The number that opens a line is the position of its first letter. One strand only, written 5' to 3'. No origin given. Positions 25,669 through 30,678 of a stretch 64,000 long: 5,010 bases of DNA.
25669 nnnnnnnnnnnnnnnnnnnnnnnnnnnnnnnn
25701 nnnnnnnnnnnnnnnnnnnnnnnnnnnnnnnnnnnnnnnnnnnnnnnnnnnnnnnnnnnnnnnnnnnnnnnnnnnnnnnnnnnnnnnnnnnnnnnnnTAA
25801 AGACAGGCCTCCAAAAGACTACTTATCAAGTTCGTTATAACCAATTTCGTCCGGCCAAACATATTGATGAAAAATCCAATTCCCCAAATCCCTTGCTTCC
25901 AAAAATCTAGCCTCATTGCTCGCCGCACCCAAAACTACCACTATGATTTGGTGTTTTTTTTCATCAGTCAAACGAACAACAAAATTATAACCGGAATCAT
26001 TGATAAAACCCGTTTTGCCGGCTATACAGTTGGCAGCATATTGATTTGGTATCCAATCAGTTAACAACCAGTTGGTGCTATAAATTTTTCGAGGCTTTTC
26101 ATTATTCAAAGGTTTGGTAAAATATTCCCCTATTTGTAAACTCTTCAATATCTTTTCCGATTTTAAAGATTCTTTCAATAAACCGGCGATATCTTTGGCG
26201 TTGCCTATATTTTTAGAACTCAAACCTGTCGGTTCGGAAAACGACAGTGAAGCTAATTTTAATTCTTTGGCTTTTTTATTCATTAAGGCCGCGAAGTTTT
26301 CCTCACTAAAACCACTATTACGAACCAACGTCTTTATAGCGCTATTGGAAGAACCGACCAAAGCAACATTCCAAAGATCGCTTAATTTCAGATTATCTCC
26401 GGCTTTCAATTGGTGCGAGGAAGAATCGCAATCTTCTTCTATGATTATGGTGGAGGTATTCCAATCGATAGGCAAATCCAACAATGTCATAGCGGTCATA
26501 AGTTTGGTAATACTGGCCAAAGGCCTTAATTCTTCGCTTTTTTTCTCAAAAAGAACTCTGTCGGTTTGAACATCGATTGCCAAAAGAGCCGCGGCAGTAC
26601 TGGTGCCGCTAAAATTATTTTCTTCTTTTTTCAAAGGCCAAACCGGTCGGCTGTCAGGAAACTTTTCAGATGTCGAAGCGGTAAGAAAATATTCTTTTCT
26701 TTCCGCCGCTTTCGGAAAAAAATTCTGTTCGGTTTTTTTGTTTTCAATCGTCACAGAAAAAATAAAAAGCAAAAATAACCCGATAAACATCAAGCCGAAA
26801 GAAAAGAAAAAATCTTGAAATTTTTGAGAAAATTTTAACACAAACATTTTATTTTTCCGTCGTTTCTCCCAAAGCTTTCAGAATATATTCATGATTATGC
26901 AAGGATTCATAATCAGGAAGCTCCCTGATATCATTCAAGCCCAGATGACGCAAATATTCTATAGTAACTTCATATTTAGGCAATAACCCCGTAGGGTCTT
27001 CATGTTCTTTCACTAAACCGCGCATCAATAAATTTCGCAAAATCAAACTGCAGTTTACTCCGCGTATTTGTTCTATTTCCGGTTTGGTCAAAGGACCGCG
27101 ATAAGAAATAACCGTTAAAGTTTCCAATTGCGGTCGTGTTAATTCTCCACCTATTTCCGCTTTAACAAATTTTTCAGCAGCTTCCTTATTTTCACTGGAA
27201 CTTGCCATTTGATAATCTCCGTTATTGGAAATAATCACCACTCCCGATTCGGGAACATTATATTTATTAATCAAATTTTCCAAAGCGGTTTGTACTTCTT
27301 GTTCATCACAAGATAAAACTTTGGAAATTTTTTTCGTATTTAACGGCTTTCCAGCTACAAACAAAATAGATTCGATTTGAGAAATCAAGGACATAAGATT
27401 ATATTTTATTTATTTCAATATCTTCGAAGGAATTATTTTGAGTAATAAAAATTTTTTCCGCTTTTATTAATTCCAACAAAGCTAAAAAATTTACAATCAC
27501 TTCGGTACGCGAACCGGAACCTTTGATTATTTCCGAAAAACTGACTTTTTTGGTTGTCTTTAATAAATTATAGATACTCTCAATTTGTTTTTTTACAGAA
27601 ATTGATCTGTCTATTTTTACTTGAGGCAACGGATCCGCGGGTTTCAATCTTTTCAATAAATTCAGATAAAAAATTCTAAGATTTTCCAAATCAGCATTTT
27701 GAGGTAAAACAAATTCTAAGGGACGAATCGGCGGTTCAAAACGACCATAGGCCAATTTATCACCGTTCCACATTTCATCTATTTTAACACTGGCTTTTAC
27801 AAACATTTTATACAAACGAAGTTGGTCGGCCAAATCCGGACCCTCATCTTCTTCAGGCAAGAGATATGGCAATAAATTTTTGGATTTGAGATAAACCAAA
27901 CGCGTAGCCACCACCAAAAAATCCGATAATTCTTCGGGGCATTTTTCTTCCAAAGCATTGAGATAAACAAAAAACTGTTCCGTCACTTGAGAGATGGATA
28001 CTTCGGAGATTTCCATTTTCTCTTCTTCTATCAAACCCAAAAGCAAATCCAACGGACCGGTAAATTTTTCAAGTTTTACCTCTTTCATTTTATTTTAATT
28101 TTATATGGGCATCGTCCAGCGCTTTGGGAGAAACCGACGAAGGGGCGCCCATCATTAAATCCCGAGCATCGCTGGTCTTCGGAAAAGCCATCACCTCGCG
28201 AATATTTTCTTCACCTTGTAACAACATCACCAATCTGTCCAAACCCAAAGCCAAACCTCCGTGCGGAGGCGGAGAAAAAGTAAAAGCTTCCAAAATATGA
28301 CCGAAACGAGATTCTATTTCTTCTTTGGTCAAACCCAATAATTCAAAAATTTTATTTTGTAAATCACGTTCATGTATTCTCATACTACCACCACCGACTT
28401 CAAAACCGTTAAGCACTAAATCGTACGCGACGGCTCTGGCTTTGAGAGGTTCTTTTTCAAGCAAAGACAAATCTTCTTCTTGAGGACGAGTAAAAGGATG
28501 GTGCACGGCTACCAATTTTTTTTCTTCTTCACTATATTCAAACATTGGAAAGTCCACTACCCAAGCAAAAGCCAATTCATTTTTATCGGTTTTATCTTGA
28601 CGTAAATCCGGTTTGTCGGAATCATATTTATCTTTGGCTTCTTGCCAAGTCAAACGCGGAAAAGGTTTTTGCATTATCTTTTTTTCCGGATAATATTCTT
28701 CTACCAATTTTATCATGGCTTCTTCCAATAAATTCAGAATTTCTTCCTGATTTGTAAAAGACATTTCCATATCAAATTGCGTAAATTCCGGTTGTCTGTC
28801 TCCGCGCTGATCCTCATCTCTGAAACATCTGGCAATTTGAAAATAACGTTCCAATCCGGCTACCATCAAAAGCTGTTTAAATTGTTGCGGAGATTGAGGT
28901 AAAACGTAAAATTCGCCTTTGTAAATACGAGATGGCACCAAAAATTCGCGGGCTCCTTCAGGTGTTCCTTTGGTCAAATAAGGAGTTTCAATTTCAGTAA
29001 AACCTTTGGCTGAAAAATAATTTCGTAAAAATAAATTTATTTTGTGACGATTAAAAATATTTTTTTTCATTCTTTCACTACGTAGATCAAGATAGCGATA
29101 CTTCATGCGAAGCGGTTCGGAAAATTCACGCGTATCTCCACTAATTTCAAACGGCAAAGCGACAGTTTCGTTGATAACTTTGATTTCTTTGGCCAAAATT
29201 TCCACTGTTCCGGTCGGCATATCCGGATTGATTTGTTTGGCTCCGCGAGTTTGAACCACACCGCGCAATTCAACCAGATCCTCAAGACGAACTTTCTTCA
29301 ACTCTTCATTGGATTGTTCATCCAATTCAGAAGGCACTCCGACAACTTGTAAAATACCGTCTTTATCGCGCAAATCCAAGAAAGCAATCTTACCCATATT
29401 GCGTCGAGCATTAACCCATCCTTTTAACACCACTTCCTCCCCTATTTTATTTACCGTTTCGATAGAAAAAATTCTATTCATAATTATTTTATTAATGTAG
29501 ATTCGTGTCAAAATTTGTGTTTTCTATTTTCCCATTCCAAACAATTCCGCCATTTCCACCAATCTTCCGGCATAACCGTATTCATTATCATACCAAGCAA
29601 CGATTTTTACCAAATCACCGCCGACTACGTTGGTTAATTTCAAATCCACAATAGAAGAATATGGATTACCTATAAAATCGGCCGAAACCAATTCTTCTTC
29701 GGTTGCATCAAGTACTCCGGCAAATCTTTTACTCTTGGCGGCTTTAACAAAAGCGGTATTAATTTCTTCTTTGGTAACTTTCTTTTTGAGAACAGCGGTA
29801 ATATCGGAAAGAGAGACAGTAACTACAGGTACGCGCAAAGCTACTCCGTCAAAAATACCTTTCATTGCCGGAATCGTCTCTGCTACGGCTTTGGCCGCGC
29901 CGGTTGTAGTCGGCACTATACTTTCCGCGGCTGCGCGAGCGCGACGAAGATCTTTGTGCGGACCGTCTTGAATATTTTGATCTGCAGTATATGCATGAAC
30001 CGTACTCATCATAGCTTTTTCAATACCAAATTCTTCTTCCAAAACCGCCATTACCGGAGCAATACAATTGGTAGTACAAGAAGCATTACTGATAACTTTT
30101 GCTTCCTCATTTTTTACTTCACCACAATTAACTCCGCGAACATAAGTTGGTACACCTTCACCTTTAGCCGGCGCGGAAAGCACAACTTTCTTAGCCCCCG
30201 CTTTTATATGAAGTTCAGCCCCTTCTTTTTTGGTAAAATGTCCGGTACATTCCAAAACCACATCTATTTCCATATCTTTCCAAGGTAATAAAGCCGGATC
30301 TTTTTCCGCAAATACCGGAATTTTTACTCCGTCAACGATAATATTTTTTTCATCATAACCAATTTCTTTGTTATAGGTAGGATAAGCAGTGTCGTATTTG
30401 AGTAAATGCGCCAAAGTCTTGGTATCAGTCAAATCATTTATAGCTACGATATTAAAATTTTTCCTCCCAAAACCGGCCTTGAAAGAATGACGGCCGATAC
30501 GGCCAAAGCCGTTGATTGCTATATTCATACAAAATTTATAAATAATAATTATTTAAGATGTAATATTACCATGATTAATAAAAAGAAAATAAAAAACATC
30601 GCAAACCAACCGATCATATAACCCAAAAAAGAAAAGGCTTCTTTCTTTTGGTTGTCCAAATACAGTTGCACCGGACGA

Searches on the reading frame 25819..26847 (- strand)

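Call 37: search_protein_families(library=pfam, proteins=[window:25819-26847:-], max_evalue=0.00001)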
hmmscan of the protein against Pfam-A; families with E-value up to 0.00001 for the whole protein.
window:25819-26847:- (342 aa): 2 families
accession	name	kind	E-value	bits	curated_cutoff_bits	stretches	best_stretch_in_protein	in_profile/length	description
PF00768.25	Peptidase_S11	-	1e-35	123.7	27.6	1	83-309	10-238/239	D-alanyl-D-alanine carboxypeptidase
PF13354.11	Beta-lactamase2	-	6.2e-08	32.7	22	1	90-306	4-213/214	Beta-lactamase enzyme family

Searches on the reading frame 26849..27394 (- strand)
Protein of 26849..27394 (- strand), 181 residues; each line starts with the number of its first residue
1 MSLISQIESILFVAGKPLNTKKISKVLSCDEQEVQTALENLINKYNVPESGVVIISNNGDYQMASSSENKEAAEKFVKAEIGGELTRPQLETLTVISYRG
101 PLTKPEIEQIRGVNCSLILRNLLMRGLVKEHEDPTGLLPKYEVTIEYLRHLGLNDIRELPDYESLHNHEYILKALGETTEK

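Call 37: search_protein_families(library=pfam, proteins=[window:26849-27394:-], max_evalue=0.00001)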
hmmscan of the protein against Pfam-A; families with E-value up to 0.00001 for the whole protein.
window:26849-27394:- (181 aa): 1 family
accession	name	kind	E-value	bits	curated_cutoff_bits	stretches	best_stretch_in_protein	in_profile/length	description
PF04079.22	SMC_ScpB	-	9.4e-42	142.8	27.4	1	6-161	2-159/160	Segregation and condensation complex subunit ScpB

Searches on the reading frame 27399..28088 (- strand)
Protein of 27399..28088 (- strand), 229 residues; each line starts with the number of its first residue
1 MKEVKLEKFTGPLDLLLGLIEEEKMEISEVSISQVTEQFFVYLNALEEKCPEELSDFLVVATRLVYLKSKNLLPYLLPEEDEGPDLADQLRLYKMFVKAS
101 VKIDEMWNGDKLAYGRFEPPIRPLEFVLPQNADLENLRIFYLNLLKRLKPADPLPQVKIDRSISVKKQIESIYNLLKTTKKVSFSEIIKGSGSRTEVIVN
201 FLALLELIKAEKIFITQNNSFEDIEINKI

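Call 37: search_protein_families(library=pfam, proteins=[window:27399-28088:-], max_evalue=0.00001)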
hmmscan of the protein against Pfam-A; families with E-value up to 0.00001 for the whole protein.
window:27399-28088:- (229 aa): 1 family
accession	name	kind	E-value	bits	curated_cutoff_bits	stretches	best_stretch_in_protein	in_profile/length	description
PF02616.19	SMC_ScpA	-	1.1e-21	78.3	24.6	2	19-86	1-69/232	Segregation and condensation protein ScpA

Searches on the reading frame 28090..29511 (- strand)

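Call 37: search_protein_families(library=pfam, proteins=[window:28090-29511:-], max_evalue=0.00001)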
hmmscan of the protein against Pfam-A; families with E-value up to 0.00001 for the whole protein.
window:28090-29511:- (473 aa): 2 families
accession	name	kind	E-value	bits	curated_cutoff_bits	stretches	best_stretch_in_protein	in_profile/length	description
PF00152.25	tRNA-synt_2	-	5.7e-115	384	25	1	132-446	2-307/308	tRNA synthetases class II (D, K and N)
PF01336.31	tRNA_anti-codon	-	6.7e-15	55.2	27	1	27-113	1-75/75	OB-fold nucleic acid binding domain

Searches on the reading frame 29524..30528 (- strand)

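Call 37: search_protein_families(library=pfam, proteins=[window:29524-30528:-], max_evalue=0.00001)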
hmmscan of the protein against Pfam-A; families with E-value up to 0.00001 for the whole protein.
window:29524-30528:- (334 aa): 2 families
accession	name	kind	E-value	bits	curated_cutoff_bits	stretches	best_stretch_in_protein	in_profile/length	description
PF02800.25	Gp_dh_C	-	1.1e-59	200.9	24.4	1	156-313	1-158/158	Glyceraldehyde 3-phosphate dehydrogenase, C-terminal domain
PF00044.30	Gp_dh_N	-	7.2e-37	126.2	31.7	1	1-101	1-101/101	Glyceraldehyde 3-phosphate dehydrogenase, NAD binding domain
